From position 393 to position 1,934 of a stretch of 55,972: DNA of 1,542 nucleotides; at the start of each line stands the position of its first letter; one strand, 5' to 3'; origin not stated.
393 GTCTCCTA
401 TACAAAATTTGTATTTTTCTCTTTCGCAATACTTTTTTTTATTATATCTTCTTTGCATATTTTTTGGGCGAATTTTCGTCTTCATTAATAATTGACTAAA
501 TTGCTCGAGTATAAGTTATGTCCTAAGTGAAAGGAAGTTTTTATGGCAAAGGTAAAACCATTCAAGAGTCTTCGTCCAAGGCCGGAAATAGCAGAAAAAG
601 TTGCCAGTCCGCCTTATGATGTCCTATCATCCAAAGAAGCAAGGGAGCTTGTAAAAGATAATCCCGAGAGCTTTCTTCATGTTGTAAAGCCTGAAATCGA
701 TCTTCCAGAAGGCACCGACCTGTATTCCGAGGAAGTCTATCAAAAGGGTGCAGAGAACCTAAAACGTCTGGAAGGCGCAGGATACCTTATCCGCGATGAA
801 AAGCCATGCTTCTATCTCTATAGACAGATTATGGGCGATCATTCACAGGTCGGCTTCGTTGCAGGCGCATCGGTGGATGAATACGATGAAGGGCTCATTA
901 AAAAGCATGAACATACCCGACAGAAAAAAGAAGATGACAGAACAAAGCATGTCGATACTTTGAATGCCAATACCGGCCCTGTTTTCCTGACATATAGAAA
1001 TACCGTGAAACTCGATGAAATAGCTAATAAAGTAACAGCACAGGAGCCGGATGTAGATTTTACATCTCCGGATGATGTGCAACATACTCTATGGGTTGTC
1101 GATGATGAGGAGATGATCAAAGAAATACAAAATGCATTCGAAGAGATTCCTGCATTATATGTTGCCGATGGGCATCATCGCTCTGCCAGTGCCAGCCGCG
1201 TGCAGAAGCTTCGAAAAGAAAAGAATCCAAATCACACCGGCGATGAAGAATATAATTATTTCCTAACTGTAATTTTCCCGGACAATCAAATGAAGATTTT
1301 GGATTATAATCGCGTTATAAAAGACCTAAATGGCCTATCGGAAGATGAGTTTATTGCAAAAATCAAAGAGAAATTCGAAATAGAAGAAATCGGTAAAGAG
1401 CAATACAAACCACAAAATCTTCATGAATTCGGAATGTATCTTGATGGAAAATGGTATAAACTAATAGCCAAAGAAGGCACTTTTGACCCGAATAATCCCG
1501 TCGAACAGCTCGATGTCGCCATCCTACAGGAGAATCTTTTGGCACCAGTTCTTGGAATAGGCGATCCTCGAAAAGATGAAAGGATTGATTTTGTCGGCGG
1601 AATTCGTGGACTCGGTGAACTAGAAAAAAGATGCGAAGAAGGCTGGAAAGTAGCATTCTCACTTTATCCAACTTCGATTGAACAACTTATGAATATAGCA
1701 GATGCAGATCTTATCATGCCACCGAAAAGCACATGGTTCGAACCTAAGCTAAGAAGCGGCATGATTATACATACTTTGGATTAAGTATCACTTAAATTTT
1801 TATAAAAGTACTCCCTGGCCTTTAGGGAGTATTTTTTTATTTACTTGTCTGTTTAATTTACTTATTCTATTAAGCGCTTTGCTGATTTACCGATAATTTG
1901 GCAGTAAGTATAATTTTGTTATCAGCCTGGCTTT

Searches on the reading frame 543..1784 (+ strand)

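Call 40: search_protein_families(library=pfam, proteins=[window:543-1784:+], max_evalue=0.00001)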
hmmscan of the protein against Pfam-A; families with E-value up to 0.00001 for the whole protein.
window:543-1784:+ (413 aa): 1 family
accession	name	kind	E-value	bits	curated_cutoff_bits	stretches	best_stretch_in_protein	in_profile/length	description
PF06245.16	DUF1015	-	1.6e-122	408.9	25.8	1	4-325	1-324/325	Protein of unknown function (DUF1015)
